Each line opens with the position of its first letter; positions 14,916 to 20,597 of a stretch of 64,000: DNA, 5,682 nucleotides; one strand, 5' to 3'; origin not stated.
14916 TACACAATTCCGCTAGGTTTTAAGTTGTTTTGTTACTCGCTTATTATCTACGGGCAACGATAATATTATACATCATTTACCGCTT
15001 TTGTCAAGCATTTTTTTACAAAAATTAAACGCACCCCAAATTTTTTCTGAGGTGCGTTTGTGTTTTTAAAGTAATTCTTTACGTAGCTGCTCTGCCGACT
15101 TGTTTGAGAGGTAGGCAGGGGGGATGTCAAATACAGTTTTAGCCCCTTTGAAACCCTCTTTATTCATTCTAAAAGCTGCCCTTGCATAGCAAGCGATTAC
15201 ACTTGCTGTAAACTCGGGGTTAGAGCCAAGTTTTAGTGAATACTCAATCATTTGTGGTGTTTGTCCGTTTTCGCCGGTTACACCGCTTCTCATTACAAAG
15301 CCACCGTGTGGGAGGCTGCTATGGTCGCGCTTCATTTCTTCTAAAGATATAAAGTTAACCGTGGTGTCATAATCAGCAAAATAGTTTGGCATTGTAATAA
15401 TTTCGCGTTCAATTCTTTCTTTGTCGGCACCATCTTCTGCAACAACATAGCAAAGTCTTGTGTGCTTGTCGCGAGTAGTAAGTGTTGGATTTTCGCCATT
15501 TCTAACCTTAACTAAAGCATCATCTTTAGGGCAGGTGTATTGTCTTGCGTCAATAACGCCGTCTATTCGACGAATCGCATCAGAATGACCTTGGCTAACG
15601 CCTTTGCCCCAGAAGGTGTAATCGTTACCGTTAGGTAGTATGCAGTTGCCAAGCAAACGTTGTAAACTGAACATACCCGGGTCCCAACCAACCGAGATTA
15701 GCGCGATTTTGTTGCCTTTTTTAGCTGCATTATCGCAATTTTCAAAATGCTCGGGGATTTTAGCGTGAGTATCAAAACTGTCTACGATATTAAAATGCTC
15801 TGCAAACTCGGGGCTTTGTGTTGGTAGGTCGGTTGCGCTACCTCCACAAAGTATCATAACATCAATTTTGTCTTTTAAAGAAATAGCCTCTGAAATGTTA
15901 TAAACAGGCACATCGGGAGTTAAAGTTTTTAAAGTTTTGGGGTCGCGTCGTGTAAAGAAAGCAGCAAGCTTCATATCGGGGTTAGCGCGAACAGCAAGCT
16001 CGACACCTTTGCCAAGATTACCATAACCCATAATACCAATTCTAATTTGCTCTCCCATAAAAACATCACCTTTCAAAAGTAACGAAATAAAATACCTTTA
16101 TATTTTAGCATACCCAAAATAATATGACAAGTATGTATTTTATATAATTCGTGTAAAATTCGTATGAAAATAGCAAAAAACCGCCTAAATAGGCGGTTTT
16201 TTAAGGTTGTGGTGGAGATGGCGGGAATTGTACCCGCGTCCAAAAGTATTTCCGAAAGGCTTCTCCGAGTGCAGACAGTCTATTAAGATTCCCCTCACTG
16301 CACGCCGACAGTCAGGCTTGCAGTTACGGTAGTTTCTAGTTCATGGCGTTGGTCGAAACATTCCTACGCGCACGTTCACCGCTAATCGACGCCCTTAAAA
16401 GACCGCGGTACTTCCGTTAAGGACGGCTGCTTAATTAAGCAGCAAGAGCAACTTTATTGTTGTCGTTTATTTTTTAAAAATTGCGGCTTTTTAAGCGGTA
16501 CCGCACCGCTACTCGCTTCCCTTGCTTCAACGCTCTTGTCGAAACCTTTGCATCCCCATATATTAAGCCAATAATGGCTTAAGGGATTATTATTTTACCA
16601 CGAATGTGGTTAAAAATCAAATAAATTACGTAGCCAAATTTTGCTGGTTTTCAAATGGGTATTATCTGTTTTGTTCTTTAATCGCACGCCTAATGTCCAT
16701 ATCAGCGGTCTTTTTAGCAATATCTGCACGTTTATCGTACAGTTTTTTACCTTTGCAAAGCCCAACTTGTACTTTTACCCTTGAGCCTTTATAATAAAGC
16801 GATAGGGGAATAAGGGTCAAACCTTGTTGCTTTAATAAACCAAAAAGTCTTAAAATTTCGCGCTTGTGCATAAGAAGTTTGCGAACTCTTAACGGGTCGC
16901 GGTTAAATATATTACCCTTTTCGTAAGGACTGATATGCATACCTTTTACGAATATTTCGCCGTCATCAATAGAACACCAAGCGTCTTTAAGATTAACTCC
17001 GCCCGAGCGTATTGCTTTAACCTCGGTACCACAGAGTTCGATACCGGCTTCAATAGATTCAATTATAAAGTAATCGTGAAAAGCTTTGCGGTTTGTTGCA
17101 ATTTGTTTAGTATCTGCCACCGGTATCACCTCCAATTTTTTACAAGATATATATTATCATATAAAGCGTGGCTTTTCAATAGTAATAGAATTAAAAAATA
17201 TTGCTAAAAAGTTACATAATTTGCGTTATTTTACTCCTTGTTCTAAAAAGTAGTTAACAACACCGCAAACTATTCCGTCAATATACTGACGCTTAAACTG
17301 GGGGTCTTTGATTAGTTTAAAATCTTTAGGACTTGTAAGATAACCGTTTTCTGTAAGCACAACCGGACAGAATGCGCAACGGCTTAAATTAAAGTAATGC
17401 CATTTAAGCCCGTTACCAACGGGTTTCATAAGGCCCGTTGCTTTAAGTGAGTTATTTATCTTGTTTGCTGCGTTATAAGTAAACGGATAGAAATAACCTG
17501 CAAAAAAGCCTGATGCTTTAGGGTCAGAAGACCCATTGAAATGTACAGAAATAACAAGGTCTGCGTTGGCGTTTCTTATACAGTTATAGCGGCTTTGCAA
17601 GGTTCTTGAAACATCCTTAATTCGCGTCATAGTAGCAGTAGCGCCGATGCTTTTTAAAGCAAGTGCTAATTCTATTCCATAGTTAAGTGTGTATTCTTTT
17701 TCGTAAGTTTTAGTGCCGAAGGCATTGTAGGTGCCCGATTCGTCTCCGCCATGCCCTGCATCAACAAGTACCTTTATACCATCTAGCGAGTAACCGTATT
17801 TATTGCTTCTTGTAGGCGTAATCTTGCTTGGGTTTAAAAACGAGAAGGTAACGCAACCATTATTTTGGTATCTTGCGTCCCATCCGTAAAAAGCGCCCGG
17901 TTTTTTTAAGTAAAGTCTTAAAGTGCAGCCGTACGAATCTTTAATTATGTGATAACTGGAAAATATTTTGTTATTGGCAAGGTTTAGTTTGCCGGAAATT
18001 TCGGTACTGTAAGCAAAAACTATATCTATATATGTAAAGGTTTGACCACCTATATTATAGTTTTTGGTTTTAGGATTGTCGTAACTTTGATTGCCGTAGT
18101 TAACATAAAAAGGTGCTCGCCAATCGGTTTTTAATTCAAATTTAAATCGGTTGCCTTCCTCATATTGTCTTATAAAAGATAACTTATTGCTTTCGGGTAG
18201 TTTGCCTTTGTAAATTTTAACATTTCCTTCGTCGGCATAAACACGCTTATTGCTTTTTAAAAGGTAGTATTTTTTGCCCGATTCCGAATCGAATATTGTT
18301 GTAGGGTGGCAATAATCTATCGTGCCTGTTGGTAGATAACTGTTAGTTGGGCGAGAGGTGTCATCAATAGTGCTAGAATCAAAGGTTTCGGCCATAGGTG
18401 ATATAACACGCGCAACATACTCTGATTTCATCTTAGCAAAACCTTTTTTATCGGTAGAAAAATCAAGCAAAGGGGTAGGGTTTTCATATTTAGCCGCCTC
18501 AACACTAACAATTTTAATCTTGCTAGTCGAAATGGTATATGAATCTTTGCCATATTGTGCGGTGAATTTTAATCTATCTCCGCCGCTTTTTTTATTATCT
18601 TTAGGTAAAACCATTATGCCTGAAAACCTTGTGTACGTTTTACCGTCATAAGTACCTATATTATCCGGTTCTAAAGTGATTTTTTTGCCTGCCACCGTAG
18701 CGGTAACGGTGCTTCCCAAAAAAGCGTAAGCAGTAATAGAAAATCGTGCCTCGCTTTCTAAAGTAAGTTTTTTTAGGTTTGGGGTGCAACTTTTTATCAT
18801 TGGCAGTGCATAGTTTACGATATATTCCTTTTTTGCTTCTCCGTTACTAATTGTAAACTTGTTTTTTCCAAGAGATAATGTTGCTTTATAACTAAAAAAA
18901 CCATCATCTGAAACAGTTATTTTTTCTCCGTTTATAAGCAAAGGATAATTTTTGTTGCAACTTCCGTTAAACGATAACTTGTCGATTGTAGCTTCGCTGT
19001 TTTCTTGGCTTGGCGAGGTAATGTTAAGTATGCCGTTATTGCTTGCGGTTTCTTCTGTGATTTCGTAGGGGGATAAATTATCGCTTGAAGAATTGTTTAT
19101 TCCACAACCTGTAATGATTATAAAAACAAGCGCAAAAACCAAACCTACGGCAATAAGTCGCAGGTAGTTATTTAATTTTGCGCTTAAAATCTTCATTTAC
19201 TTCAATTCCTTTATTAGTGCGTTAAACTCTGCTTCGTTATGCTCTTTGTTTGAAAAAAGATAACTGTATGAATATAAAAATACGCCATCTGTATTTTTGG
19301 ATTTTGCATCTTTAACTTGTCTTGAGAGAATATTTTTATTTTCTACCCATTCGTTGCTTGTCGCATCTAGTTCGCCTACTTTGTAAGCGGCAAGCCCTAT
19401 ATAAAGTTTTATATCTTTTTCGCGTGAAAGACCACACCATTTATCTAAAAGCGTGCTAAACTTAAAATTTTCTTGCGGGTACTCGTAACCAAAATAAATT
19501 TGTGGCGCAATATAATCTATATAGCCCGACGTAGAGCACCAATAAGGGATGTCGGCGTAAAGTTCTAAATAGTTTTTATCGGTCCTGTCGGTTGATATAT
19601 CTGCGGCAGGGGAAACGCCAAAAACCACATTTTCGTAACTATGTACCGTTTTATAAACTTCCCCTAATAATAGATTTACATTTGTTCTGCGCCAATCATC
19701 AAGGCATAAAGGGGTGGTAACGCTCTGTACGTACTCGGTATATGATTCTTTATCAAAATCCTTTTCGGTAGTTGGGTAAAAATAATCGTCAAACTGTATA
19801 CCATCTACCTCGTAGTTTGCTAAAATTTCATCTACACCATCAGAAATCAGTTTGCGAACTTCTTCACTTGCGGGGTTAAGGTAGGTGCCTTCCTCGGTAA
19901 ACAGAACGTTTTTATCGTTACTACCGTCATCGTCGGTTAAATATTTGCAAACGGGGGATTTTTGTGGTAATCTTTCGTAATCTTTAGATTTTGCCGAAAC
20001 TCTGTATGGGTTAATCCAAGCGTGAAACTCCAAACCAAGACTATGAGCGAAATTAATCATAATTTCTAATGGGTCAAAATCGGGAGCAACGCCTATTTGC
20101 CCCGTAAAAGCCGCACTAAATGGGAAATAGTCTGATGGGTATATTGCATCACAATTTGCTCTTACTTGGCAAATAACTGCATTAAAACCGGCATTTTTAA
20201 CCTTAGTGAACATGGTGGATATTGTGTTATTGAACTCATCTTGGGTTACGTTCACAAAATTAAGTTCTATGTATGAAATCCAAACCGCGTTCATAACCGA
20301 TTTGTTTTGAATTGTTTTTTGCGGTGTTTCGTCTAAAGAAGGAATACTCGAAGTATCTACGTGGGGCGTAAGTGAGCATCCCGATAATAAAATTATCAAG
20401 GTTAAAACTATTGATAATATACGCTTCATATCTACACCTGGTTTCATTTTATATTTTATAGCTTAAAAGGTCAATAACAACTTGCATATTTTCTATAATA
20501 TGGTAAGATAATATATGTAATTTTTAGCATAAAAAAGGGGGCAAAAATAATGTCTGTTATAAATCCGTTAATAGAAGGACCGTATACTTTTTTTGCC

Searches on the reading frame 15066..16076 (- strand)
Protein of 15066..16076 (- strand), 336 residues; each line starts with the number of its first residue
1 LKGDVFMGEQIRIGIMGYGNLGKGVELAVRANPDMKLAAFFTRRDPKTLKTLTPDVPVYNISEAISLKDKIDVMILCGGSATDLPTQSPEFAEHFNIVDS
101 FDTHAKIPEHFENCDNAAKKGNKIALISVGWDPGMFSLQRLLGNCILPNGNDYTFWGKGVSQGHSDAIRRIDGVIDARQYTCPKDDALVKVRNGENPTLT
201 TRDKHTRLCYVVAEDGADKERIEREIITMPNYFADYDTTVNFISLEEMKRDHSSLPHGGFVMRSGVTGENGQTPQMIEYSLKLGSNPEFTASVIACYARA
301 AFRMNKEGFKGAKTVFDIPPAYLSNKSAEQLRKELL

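Call 19: search_protein_families(library=pfam, proteins=[window:15066-16076:-])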
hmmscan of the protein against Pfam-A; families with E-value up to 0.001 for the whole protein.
window:15066-16076:- (336 aa): 1 family
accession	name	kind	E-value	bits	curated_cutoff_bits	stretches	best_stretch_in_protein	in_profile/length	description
PF16654.10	DAPDH_C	-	1.9e-76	255.6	30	1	130-285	1-154/154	Diaminopimelic acid dehydrogenase C-terminal domain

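Call 25: find_encoding_contigs(protein=window:15066-16058:-, flank=4000, max_places=10)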
Protein window:15066-16058:- (330 aa): no gene with exactly this product is on record in the collection.

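Call 27: find_homologous_proteins(query=window:15066-16058:-, max_evalue=1e-60)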
Query window:15066-16058:- (330 aa): 8000 proteins with E <= 1e-60 among 8000 candidates; the best 120 are listed.
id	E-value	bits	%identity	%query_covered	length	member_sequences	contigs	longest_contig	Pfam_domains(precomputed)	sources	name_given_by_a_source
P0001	2.6e-206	702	91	100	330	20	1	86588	PF16654.11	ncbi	-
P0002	4.0e-201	685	-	-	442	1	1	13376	PF16654.11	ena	-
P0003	2.9e-187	640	83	100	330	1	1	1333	PF16654.11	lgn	-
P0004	5.2e-186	635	83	100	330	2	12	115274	PF16654.11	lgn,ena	-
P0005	2.1e-179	614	78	100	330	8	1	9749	PF16654.11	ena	-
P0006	2.4e-177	607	78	99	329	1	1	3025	PF16654.11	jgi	-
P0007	1.0e-176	605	78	100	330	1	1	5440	PF16654.11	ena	-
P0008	9.2e-176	602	79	99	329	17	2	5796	PF16654.11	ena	-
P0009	1.3e-175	601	78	100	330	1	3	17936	PF16654.11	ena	-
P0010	3.5e-175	600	78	100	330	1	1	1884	PF16654.11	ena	-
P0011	5.3e-175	599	77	100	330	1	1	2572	PF16654.11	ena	-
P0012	9.7e-175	598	-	-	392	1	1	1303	PF16654.11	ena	-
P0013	6.9e-174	596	77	100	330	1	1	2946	PF16654.11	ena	-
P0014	1.7e-173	594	76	100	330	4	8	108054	PF16654.11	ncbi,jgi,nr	ncbi:MAG: diaminopimelate dehydrogenase [Ruminococcaceae bacterium]|nr:diaminopimelate dehydrogenase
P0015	1.2e-172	592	78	99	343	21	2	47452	PF16654.11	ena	-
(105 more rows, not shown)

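Call 28: find_encoding_contigs(protein=P0001, flank=4000, max_places=4)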
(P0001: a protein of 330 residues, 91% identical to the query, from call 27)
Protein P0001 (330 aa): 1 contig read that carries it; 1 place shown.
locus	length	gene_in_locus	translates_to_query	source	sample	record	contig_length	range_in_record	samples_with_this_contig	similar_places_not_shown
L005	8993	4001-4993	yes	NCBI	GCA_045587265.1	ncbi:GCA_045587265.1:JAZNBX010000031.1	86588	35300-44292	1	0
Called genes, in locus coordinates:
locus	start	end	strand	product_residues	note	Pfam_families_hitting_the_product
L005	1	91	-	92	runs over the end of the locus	-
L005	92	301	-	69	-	PF01381:HTH_3 (weak)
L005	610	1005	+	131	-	PF01381:HTH_3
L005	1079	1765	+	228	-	PF06114:Peptidase_M78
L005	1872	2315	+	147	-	-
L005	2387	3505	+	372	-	PF14659:Phage_int_SAM_3, PF00589:Phage_integrase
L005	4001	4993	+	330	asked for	PF16654:DAPDH_C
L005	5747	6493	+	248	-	PF02698:DUF218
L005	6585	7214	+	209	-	PF00657:Lipase_GDSL, PF13472:Lipase_GDSL_2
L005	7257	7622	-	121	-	PF14276:DUF4363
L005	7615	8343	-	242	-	PF04239:DUF421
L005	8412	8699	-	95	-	PF01381:HTH_3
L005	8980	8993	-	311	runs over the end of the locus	-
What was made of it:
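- An integrase island sits near the locus in relative L005 (call 28).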

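Call 29: find_encoding_contigs(protein=P0002, flank=4000, max_places=4)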
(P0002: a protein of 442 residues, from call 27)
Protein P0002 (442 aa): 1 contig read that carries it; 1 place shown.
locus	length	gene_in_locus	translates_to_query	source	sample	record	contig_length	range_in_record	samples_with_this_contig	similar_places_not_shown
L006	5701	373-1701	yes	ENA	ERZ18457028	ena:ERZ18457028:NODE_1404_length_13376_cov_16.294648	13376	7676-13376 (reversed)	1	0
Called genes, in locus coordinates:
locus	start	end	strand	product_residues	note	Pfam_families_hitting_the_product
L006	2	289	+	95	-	?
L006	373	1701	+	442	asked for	PF16654:DAPDH_C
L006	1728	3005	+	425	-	PF00278:Orn_DAP_Arg_deC, PF02784:Orn_Arg_deC_N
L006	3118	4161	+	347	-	PF02016:Peptidase_S66, PF17676:Peptidase_S66C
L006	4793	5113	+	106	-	PF13490:zf-HC2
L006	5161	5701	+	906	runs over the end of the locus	PF02739:5_3_exonuc_N, PF01367:5_3_exonuc, PF22619:DNA_polI_exo1 (weak), PF00476:DNA_pol_A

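Call 30: find_encoding_contigs(protein=P0004, flank=4000, max_places=6)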
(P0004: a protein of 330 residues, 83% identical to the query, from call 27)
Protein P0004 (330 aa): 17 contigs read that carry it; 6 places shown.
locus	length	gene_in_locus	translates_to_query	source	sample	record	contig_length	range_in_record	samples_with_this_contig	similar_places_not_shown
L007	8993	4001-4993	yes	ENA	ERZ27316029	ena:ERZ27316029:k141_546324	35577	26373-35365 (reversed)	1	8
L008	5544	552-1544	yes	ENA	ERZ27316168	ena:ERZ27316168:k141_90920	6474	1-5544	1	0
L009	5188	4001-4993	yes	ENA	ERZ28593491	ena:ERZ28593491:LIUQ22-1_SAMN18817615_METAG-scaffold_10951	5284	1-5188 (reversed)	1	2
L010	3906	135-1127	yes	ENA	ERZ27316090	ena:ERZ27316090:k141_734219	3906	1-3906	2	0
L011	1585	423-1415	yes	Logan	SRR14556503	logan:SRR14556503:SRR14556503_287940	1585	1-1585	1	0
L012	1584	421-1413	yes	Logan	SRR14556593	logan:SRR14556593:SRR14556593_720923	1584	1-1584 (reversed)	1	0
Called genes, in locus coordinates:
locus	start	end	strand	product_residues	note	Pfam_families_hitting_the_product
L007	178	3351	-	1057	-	PF02384:N6_Mtase, PF13847:Methyltransf_31 (faint), PF07669:Eco57I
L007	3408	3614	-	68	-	PF13443:HTH_26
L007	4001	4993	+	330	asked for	PF16654:DAPDH_C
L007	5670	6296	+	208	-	PF00657:Lipase_GDSL, PF13472:Lipase_GDSL_2, PF04311:DUF459 (faint)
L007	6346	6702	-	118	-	PF14276:DUF4363 (weak)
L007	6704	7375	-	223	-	PF04239:DUF421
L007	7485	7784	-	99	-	PF01381:HTH_3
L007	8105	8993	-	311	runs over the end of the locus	PF00037:Fer4 (weak), PF12837:Fer4_6 (weak), PF13484:Fer4_16 (weak)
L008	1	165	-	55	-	?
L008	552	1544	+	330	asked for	PF16654:DAPDH_C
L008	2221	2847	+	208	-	PF00657:Lipase_GDSL, PF13472:Lipase_GDSL_2, PF04311:DUF459 (faint)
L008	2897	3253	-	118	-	PF14276:DUF4363 (weak)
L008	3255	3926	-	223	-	PF04239:DUF421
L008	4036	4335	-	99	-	PF01381:HTH_3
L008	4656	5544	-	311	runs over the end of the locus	PF00037:Fer4 (weak), PF12837:Fer4_6 (weak), PF13484:Fer4_16 (weak)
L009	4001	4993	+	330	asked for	PF16654:DAPDH_C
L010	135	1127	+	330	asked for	PF16654:DAPDH_C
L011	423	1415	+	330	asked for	PF16654:DAPDH_C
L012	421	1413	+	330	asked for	PF16654:DAPDH_C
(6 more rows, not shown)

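Call 38: find_encoding_contigs(protein=P0005, flank=3000, max_places=4)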
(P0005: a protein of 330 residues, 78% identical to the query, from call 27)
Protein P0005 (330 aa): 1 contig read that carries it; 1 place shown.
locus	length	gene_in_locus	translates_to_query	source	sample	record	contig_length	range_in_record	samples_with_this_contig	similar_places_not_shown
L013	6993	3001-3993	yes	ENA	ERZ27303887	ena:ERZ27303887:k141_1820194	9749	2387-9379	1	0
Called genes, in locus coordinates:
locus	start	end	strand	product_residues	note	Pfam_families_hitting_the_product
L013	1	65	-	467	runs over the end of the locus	PF03990:DUF348, PF07501:G5, PF06725:3D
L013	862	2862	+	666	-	PF07602:DUF1565 (faint), PF22842:Pel9A-like_beta_helix (weak), PF05048:NosD (faint), PF13229:Beta_helix (weak)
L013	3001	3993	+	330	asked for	PF16654:DAPDH_C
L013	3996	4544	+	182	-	PF01797:Y1_Tnp (faint)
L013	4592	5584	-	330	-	PF01408:GFO_IDH_MocA, PF02894:GFO_IDH_MocA_C, PF22725:GFO_IDH_MocA_C3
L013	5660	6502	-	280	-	PF02311:AraC_binding (weak), PF07883:Cupin_2 (weak), PF12833:HTH_18, PF00165:HTH_AraC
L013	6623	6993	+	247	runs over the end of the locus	?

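Call 39: find_encoding_contigs(protein=P0014, flank=3000, max_places=4)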
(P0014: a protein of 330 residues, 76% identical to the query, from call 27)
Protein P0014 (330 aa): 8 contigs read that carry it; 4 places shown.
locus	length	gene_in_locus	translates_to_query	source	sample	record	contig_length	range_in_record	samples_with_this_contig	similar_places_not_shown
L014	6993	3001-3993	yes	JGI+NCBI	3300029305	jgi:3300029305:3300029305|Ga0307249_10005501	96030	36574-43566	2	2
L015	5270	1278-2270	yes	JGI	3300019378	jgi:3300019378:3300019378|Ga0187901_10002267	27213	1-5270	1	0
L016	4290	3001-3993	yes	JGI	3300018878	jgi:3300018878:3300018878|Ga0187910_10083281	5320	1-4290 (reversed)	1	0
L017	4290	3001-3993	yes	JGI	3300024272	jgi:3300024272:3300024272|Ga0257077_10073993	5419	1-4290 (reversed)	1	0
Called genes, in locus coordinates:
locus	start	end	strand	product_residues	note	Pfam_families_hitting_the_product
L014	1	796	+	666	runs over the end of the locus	PF07602:DUF1565 (faint), PF22842:Pel9A-like_beta_helix (faint), PF05048:NosD (faint), PF13229:Beta_helix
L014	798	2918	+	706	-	-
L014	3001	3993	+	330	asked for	PF16654:DAPDH_C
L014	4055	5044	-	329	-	PF01408:GFO_IDH_MocA, PF02894:GFO_IDH_MocA_C, PF22725:GFO_IDH_MocA_C3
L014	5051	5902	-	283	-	PF02311:AraC_binding (faint), PF07883:Cupin_2 (faint), PF00165:HTH_AraC, PF12833:HTH_18, PF00165:HTH_AraC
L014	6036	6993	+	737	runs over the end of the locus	PF02065:Melibiase, PF01055:Glyco_hydro_31_2nd (weak), PF16874:Glyco_hydro_36C (weak)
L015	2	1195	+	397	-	?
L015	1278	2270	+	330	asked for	PF16654:DAPDH_C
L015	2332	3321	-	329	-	PF01408:GFO_IDH_MocA, PF02894:GFO_IDH_MocA_C, PF22725:GFO_IDH_MocA_C3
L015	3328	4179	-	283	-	PF02311:AraC_binding (faint), PF07883:Cupin_2 (faint), PF00165:HTH_AraC, PF12833:HTH_18, PF00165:HTH_AraC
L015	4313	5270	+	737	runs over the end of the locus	PF02065:Melibiase, PF01055:Glyco_hydro_31_2nd (weak), PF16874:Glyco_hydro_36C (weak)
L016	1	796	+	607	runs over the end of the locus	?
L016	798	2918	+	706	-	-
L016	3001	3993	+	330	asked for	PF16654:DAPDH_C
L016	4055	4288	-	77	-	?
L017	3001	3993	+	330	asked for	PF16654:DAPDH_C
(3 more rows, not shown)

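Call 40: find_encoding_contigs(protein=P0009, flank=3000, max_places=4)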
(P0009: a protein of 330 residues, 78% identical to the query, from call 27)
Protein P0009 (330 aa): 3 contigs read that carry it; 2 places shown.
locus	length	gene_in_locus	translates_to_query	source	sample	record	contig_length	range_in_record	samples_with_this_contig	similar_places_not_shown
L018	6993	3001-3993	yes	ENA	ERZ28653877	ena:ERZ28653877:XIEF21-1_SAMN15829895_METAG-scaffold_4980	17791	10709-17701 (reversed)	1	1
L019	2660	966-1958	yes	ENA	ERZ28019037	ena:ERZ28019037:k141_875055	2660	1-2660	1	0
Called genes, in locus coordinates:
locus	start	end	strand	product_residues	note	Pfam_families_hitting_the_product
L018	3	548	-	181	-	PF21349:RUBY_RBDX, PF02915:Rubrerythrin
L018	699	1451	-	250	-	-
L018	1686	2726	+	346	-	-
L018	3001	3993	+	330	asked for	PF16654:DAPDH_C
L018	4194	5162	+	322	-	PF00107:ADH_zinc_N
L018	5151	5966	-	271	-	PF12833:HTH_18, PF00165:HTH_AraC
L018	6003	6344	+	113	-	PF02311:AraC_binding (weak), PF07883:Cupin_2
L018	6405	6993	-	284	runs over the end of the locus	-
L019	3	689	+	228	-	?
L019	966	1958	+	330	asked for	PF16654:DAPDH_C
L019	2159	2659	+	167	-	?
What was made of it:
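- Tried and rejected: Relatives at 78% identity or less have other neighbours (calls 28-30, 38-40).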

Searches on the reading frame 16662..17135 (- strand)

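Call 19: search_protein_families(library=pfam, proteins=[window:16662-17135:-])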
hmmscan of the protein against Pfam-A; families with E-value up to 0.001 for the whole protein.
window:16662-17135:- (157 aa): 1 family
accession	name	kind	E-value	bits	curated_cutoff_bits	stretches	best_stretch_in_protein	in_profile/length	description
PF01668.23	SmpB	-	1.5e-59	200.5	27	1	12-154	1-143/143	SmpB protein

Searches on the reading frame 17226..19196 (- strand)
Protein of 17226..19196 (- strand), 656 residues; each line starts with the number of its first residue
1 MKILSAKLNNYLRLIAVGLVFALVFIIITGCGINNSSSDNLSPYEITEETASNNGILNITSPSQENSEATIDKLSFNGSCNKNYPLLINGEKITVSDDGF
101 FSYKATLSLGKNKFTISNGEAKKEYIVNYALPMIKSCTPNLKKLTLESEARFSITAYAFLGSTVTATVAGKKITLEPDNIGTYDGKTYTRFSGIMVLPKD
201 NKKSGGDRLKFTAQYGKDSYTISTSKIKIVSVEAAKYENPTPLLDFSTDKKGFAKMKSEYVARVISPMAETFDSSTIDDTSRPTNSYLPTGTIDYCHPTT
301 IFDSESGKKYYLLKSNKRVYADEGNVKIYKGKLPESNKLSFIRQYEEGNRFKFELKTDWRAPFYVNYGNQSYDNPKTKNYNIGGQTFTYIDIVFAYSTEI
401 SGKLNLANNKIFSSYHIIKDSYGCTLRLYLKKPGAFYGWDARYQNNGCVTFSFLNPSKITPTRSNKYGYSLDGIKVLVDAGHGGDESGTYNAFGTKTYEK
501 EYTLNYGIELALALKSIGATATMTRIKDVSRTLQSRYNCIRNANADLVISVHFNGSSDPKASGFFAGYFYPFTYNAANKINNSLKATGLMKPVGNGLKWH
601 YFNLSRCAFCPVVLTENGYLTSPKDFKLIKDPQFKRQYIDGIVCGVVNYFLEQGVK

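Call 19: search_protein_families(library=pfam, proteins=[window:17226-19196:-])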
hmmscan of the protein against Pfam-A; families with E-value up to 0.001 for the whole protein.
window:17226-19196:- (656 aa): 2 families
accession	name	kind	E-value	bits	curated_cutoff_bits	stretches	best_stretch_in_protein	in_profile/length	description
PF01520.23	Amidase_3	-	1.1e-31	110.6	27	1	476-646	1-172/174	N-acetylmuramoyl-L-alanine amidase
PF09136.16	Glucodextran_B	-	6.4e-05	23.2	27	1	57-118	3-65/83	Glucodextranase, domain B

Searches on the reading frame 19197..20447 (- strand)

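Call 19: search_protein_families(library=pfam, proteins=[window:19197-20447:-])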
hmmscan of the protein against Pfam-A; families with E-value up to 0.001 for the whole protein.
window:19197-20447:- (416 aa): 1 family
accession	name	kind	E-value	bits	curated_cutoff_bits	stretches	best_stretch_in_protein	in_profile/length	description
PF02638.21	GHL10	-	1.2e-49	169.6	27.9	1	52-368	2-310/311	Glycosyl hydrolase-like 10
